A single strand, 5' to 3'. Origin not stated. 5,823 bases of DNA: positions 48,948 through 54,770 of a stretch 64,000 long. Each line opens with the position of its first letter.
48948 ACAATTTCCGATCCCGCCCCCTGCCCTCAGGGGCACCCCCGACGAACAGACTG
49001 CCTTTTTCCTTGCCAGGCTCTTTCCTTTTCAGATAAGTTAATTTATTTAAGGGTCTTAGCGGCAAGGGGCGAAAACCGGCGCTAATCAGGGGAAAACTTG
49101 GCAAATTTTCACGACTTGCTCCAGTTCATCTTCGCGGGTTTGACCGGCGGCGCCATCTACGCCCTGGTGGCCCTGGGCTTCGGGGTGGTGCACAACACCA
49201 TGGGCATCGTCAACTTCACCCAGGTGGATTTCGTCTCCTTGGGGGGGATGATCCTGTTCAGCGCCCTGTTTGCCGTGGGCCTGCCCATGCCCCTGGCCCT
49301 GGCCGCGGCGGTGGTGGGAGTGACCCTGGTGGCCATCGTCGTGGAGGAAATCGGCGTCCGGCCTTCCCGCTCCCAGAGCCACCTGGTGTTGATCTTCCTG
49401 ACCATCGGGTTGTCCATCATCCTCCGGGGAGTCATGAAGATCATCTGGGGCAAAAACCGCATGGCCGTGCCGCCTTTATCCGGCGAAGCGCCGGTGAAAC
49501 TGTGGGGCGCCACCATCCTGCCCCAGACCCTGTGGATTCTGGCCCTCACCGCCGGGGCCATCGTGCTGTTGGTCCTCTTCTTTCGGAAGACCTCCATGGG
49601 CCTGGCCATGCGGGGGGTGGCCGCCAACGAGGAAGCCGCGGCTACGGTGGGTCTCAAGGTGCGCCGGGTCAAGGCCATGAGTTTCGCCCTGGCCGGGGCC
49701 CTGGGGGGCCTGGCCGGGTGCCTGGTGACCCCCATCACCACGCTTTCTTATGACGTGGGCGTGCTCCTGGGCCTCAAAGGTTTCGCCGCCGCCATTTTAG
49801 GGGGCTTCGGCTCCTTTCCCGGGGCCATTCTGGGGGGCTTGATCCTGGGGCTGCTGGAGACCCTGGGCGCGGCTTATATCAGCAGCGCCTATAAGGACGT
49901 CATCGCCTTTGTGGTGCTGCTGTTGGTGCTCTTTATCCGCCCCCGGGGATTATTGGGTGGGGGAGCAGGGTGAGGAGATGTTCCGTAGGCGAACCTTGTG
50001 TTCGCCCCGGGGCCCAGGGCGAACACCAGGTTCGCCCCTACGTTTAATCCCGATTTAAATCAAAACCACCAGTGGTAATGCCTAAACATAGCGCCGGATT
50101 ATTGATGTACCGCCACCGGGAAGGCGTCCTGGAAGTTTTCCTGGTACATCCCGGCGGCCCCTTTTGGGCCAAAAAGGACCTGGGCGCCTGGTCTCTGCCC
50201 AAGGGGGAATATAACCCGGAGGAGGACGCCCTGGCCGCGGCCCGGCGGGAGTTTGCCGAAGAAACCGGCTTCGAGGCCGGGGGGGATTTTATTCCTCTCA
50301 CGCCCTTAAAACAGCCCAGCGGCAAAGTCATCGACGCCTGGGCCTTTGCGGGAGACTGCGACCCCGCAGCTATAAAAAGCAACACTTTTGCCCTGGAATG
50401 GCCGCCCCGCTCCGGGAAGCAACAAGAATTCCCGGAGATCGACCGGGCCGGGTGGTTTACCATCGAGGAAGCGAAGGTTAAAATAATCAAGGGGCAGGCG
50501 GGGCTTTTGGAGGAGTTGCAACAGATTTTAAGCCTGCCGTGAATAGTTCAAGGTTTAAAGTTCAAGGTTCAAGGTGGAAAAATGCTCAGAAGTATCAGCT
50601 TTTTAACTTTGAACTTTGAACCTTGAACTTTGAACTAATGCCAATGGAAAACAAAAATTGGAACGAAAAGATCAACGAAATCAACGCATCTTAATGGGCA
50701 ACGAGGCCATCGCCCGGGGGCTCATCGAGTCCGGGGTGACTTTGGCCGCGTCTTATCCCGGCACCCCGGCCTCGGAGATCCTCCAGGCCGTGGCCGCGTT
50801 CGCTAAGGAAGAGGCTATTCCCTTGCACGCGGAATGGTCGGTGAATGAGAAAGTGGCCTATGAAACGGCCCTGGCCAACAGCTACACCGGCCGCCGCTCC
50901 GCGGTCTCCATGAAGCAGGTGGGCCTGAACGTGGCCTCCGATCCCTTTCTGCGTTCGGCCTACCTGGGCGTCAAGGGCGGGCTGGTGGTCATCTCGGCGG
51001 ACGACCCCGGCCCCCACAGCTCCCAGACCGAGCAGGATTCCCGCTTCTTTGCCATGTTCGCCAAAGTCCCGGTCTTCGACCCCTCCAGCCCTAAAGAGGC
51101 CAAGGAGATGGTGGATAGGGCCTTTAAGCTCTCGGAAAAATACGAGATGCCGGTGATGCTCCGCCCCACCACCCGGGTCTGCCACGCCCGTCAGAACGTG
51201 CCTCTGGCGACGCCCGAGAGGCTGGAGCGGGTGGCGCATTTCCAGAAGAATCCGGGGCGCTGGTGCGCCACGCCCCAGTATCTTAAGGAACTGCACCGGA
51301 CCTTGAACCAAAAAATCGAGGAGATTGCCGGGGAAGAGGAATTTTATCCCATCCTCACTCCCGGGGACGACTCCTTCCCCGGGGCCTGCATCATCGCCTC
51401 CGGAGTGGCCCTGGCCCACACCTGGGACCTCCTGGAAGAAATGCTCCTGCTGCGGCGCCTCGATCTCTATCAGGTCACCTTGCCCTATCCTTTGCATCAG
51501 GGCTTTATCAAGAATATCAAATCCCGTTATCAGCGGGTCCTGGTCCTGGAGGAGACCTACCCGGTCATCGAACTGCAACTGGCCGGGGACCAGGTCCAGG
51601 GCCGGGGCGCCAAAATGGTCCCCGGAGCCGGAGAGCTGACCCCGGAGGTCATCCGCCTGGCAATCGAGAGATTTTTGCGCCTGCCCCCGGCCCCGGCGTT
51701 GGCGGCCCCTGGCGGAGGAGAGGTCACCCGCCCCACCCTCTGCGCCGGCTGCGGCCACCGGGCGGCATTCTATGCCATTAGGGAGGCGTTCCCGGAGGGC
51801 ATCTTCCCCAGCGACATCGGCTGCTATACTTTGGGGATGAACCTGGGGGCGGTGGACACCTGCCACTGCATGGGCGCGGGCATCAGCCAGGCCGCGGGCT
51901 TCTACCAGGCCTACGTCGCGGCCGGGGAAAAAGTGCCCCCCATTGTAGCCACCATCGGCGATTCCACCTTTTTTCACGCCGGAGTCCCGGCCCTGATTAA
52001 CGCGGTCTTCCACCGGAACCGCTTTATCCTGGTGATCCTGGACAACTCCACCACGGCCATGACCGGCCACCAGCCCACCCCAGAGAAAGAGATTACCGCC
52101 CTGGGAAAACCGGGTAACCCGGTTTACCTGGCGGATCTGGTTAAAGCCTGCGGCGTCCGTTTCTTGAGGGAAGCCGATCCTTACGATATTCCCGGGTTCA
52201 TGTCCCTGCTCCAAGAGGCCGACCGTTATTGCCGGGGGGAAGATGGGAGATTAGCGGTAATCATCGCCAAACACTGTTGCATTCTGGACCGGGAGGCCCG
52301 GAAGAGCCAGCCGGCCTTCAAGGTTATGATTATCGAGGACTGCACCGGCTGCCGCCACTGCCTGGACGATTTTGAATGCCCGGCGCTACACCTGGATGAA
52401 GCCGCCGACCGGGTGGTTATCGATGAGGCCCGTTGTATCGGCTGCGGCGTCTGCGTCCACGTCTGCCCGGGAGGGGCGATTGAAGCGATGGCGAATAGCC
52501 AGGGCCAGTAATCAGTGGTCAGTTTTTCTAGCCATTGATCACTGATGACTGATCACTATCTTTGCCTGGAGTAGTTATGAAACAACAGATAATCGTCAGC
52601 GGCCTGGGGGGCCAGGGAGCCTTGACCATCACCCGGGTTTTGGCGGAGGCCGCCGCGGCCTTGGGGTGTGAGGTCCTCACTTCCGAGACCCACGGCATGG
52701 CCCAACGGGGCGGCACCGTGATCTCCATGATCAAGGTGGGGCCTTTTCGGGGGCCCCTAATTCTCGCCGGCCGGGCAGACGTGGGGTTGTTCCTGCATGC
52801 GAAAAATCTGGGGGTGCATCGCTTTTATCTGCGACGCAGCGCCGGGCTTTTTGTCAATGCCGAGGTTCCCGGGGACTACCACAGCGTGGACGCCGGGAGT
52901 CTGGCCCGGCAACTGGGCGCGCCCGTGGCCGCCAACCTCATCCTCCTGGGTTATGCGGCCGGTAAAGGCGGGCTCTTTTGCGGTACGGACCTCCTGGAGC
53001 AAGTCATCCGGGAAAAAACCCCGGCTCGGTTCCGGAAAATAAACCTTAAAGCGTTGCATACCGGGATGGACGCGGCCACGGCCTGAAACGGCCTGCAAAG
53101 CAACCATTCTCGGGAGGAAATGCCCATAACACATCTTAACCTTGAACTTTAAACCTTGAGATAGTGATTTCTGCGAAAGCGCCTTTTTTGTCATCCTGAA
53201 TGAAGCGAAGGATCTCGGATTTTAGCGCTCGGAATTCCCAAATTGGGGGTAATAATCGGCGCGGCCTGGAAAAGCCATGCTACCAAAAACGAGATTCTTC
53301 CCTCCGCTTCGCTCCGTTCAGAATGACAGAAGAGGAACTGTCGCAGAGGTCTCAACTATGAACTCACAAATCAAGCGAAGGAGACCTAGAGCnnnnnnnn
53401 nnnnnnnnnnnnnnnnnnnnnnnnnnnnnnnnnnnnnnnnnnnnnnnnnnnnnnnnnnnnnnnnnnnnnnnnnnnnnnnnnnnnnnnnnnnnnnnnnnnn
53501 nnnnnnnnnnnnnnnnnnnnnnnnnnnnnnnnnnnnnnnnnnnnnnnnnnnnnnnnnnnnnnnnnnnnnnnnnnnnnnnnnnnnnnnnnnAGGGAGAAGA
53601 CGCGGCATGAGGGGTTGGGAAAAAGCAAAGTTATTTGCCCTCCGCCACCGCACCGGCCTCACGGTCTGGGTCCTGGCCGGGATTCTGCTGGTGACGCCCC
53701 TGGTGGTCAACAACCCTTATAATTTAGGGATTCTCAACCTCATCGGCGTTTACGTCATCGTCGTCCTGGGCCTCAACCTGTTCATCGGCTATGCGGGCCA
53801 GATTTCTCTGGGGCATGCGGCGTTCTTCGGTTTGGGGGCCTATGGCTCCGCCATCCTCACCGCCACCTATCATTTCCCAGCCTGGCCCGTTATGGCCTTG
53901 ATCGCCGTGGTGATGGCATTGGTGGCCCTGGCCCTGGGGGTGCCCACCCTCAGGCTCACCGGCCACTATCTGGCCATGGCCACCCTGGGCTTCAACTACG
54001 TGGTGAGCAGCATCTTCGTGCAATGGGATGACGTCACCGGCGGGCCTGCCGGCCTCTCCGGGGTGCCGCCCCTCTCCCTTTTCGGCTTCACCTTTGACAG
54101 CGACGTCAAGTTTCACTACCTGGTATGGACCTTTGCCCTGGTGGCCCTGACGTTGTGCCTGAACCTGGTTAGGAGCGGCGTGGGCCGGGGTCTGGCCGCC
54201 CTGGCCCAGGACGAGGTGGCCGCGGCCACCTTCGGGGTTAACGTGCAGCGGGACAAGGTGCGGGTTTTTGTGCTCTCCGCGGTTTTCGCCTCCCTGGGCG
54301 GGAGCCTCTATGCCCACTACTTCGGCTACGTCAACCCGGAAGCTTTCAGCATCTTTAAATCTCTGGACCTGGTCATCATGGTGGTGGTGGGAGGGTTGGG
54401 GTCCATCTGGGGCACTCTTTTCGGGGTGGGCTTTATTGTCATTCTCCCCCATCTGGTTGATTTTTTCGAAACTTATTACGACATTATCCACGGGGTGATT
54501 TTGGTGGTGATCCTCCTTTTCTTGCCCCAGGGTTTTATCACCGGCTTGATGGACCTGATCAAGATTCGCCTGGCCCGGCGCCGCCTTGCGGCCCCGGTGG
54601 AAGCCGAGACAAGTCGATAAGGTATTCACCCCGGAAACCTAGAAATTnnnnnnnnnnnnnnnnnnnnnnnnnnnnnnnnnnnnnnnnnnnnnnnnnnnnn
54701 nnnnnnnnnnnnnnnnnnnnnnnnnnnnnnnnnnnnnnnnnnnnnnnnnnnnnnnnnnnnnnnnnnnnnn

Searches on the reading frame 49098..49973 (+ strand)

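Call 55: search_protein_families(library=pfam, proteins=[window:49098-49973:+], max_evalue=0.001)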
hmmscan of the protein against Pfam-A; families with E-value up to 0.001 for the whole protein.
window:49098-49973:+ (291 aa): 1 family
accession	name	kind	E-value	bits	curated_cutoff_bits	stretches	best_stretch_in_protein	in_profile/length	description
PF02653.21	BPD_transp_2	-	1.4e-37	129.7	26.8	1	11-278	2-269/269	Branched-chain amino acid transport system / permease component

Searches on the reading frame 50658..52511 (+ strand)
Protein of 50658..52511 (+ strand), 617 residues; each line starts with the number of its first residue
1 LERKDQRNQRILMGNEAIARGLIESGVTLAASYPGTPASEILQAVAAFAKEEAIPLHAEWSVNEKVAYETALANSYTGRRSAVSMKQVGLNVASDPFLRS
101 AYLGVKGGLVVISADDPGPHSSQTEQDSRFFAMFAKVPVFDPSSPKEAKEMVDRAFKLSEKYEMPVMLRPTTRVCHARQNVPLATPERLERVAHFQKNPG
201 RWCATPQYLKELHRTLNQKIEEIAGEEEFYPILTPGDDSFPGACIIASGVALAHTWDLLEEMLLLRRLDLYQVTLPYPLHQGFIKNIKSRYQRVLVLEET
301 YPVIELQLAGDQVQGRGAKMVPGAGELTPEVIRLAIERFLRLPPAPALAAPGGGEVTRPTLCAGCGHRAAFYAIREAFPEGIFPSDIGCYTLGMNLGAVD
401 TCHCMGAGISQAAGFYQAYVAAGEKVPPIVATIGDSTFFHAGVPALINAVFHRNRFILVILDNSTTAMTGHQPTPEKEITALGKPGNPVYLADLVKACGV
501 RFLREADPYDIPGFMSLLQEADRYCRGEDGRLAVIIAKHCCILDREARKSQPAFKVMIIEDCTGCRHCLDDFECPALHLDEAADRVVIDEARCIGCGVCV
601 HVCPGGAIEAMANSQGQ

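Call 55: search_protein_families(library=pfam, proteins=[window:50658-52511:+], max_evalue=0.001)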
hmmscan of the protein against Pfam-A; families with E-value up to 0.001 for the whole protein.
window:50658-52511:+ (617 aa): 9 families
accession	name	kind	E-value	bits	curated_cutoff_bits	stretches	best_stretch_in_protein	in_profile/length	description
PF02775.26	TPP_enzyme_C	-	1e-15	58.3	21.9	1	386-507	1-129/151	Thiamine pyrophosphate enzyme, C-terminal TPP binding domain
PF01855.24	POR_N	-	4.7e-10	40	27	1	21-194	2-178/231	Pyruvate flavodoxin/ferredoxin oxidoreductase, thiamine diP-bdg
PF13237.11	Fer4_10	-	4.7e-08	33.3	25.5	2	560-604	7-53/53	4Fe-4S dicluster domain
PF00037.32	Fer4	-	6.9e-08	32.4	21.1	1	586-609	1-24/24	4Fe-4S binding domain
PF12838.12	Fer4_7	-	2.3e-06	28.4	27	1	562-607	2-52/52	4Fe-4S dicluster domain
PF12797.12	Fer4_2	-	9.8e-06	25.7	24.5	1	585-604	2-21/22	4Fe-4S binding domain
PF13187.11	Fer4_9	-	1.1e-05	25.8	27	1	561-608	1-52/52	4Fe-4S dicluster domain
PF12837.12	Fer4_6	-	1.6e-05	25.1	25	1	586-608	2-24/24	4Fe-4S binding domain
PF14697.11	Fer4_21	-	0.00056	20.4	35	1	587-612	2-27/59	4Fe-4S dicluster domain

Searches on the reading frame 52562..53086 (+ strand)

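Call 55: search_protein_families(library=pfam, proteins=[window:52562-53086:+], max_evalue=0.001)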
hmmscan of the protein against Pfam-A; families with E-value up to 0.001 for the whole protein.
window:52562-53086:+ (174 aa): 1 family
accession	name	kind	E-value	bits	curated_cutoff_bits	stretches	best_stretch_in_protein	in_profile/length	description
PF01558.24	POR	-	2.9e-24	86.6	27.4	1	16-170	1-173/173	Pyruvate ferredoxin/flavodoxin oxidoreductase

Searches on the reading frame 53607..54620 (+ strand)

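Call 55: search_protein_families(library=pfam, proteins=[window:53607-54620:+], max_evalue=0.001)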
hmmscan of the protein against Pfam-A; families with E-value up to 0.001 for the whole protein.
window:53607-54620:+ (337 aa): 1 family
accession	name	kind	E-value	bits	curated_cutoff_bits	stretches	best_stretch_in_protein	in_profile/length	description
PF02653.21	BPD_transp_2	-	3.8e-42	144.7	26.8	1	40-303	3-269/269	Branched-chain amino acid transport system / permease component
